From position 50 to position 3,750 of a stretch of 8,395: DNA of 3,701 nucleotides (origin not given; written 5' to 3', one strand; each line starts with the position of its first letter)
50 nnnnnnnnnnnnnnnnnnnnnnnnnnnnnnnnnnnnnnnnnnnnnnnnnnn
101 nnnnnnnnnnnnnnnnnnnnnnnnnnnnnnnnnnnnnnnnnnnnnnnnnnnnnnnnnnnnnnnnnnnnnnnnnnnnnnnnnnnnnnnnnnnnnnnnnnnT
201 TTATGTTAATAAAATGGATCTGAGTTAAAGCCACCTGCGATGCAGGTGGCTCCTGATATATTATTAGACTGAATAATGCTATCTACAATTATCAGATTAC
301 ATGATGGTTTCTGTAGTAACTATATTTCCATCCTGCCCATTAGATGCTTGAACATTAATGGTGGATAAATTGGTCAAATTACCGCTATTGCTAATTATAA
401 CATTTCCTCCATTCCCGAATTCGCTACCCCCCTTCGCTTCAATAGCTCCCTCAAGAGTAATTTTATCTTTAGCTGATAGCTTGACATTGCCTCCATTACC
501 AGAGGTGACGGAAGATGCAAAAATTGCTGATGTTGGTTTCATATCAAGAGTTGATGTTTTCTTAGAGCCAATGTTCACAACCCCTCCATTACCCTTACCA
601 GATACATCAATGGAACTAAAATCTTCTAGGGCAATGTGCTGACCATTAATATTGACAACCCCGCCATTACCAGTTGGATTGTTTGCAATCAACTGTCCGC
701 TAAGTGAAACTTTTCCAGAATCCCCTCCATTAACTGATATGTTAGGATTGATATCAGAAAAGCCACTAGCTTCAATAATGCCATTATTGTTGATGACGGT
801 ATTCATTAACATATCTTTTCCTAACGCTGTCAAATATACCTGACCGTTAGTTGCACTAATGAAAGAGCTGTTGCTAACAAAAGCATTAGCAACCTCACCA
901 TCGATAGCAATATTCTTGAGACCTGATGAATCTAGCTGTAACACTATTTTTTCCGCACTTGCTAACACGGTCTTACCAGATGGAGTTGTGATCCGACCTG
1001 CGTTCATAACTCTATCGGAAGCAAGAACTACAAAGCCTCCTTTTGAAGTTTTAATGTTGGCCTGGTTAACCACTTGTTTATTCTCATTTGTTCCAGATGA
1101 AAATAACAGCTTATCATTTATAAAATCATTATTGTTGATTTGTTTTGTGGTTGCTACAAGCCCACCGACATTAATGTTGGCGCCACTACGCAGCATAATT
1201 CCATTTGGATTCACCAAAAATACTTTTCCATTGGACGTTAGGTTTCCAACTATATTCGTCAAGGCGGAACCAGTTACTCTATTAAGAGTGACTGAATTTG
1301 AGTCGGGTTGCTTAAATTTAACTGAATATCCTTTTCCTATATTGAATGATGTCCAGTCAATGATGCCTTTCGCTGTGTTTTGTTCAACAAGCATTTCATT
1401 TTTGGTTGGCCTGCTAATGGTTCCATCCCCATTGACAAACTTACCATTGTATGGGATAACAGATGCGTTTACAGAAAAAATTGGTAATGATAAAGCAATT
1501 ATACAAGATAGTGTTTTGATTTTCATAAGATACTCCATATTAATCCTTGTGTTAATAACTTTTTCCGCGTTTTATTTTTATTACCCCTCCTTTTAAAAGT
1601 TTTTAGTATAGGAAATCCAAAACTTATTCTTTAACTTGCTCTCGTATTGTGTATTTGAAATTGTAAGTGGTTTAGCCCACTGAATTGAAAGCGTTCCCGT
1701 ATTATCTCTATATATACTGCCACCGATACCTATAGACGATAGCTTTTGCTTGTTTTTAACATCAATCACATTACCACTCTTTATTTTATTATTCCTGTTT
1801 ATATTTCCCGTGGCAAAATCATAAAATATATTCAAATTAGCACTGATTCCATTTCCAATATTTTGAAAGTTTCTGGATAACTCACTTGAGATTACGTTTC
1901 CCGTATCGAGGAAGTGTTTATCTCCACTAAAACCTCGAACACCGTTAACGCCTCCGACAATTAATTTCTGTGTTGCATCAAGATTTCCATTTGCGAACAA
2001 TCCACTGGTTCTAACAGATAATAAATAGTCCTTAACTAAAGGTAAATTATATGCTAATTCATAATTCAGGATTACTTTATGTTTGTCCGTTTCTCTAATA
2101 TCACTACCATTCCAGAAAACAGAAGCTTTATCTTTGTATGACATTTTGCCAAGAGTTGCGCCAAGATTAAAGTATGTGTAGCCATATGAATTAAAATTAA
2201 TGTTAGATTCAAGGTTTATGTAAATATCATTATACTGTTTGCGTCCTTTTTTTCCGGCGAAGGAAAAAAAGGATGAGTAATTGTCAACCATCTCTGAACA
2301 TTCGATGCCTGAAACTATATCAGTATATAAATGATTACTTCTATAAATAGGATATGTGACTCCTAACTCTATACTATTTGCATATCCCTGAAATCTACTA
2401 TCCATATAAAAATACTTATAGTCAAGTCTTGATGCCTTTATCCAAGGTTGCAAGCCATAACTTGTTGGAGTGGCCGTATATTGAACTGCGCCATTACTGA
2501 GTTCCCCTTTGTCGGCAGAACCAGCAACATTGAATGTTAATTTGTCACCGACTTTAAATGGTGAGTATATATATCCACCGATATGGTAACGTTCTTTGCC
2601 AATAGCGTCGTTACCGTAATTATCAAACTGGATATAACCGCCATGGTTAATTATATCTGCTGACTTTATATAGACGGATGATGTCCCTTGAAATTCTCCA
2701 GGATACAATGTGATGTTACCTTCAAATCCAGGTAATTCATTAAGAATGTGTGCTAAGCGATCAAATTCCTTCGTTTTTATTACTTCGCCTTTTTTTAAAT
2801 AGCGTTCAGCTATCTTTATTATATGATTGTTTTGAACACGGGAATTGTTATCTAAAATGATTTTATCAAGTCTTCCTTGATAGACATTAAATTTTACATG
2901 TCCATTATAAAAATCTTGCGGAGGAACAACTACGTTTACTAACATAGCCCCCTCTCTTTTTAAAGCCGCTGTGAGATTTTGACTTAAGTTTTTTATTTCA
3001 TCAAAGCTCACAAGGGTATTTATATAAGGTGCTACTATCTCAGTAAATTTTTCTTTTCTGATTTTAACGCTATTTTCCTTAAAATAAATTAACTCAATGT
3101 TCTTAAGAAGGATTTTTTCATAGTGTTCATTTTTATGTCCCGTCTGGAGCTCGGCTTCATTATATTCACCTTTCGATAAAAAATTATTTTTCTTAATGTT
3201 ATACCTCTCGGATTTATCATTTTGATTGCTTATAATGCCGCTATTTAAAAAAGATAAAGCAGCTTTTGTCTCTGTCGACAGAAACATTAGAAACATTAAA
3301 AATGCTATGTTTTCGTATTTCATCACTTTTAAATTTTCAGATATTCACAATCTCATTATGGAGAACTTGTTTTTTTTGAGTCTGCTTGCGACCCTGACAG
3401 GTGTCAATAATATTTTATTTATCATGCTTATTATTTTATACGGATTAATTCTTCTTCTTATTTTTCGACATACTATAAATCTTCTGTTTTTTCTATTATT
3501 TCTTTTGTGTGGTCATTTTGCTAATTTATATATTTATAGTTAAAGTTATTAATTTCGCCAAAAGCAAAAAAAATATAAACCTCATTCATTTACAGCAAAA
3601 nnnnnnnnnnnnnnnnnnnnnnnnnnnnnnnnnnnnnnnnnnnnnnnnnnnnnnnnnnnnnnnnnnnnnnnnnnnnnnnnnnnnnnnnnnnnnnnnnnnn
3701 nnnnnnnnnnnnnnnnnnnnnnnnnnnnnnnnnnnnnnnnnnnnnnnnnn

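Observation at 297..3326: Compact tpsB-tpsA two-partner secretion operon with a miniature 413-aa TpsA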

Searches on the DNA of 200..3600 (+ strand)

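Call 9: search_dna_similar(query=window:200-3600:+, collection=ecoli_genomes, mode=near, max_rows=40)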
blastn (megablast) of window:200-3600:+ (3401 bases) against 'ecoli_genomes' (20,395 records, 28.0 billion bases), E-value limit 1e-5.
Records with a match: 1; places in all: 1; records where one place covers at least 80% of the query: 1.
Genomes with a match: 1 of 5426; with a place that covers at least 80% of the query: 1. Places per genome that has any: lowest 1, median 1, highest 1. On chromosomes: 0 places; on plasmids: 1.
Best place of each record, by identity: >=99% 1.
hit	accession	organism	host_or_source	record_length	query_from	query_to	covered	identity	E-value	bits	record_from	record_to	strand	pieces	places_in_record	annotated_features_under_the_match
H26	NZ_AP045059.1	Escherichia coli strain JNE25-005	Homo sapiens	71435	1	3401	100%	99.6%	0e+0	6202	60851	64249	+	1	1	POTRA domain-containing protein | two-partner secretion domain-containing protein | type VI secretion system contractile sheath domain-containing protein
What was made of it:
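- It is rare in complete genomes (call 9).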

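Call 10: search_dna_similar(query=window:200-3600:+, collection=plasmids, mode=distant, max_rows=40)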
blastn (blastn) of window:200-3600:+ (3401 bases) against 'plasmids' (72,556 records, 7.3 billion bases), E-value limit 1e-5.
No match.
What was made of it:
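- The module is rare: 1 of 5426 complete E. coli genomes and none in PLSDB (calls 9, 10).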

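Call 11: get_annotated_region(hit=H26, flank=12000)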
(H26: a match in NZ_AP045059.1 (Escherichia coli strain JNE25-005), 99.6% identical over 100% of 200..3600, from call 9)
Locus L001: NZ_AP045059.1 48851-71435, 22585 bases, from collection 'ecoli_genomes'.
description: Escherichia coli strain JNE25-005 plasmid pJNE25-005_2, complete sequence
organism: Escherichia coli strain JNE25-005 (NCBI taxid 562)
replicon: plasmid pJNE25-005_2; assembly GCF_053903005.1
host: Homo sapiens; source: -; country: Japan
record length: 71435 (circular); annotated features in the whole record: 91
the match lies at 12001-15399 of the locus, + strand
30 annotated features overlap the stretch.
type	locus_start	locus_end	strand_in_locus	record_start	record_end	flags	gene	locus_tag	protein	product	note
CDS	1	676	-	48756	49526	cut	-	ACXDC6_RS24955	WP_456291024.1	hypothetical protein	-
CDS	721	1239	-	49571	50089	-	-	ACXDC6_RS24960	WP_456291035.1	DUF1380 family protein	-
CDS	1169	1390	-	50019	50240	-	-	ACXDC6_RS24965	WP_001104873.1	hypothetical protein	-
CDS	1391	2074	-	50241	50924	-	-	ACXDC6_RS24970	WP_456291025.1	DNA methylase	-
CDS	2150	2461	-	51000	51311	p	-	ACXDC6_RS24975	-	hypothetical protein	internal stop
CDS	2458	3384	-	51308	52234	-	-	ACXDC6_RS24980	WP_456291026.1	DUF1281 domain-containing protein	-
CDS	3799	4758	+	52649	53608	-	-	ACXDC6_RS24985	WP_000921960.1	plasmid segregation protein ParM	-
CDS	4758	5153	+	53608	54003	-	-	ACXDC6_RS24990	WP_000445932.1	plasmid partitioning/stability family protein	-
CDS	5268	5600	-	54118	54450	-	pemK-mt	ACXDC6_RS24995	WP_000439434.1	type II toxin-antitoxin system toxin endoribonuclease PemK-mt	-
CDS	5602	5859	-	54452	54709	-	pemI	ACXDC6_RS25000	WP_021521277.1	type II toxin-antitoxin system antitoxin PemI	-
CDS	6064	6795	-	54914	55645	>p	-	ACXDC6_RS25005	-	IS3 family transposase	incomplete; partial in the middle of a contig; missing N-terminus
CDS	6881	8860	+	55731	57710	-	-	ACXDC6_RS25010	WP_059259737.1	PhoX family protein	-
CDS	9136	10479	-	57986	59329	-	-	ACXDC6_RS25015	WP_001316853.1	esterase-like activity of phytase family protein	-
CDS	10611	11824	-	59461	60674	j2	-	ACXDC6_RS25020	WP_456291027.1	IS3 family transposase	programmed frameshift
sequence_feature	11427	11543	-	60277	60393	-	-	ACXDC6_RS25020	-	-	AL1L pseudoknot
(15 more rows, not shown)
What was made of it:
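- Checked: RefSeq annotates the 99.6% identical copy on pJNE25-005_2 with the inner starts, giving 409 aa (MKIKTL...) and 576 aa (MKYEN...) (call 11).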

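Call 75: search_dna_similar(query=L016:19108-21230:+, collection=plasmids, mode=near, max_rows=8)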
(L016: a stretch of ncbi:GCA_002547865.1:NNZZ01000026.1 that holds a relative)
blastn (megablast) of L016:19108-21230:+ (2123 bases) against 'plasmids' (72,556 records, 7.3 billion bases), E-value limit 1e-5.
Records with a match: 35; places in all: 51; records where one place covers at least 80% of the query: 24.
Best place of each record, by identity: >=99% 2; 90-95% 2; 80-90% 31.
By first word of the organism name: Escherichia 32; Salmonella 1; Citrobacter 1; Yersinia 1.
By predicted mobility (MOB-suite, as given by PLSDB): conjugative 24; non-mobilizable 9; mobilizable 2.
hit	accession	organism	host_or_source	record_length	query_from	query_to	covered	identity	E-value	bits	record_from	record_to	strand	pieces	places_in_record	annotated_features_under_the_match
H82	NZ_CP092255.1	Escherichia coli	Felix catus domesticus,Pure ...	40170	1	2123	100%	99.8%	0e+0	3899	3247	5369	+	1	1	S6 family peptidase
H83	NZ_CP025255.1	Salmonella enterica subsp. enterica serovar Newport str. ...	Homo sapiens,stool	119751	1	2123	100%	99.3%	0e+0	3843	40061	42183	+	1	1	S6 family peptidase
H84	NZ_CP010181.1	Escherichia coli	mouse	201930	1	2123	100%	86.5%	0e+0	2337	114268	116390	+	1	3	S6 family peptidase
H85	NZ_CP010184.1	Escherichia coli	mouse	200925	1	2123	100%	86.5%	0e+0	2337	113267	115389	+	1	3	S6 family peptidase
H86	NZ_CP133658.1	Escherichia coli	rodents,tissue sample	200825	1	2123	100%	86.4%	0e+0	2320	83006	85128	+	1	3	S6 family peptidase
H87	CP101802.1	Escherichia coli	cell culture,anal swab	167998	10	2123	100%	86.4%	0e+0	2311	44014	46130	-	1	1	autotransporter outer membrane beta-barrel domain-containing protein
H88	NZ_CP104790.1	Escherichia coli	bacteria,swine faeces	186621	10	2123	100%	86.4%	0e+0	2311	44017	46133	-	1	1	S6 family peptidase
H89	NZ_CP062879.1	Escherichia coli O157:H16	Sus scrofa domesticus,feces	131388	10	2123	100%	86.4%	0e+0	2311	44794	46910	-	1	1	S6 family peptidase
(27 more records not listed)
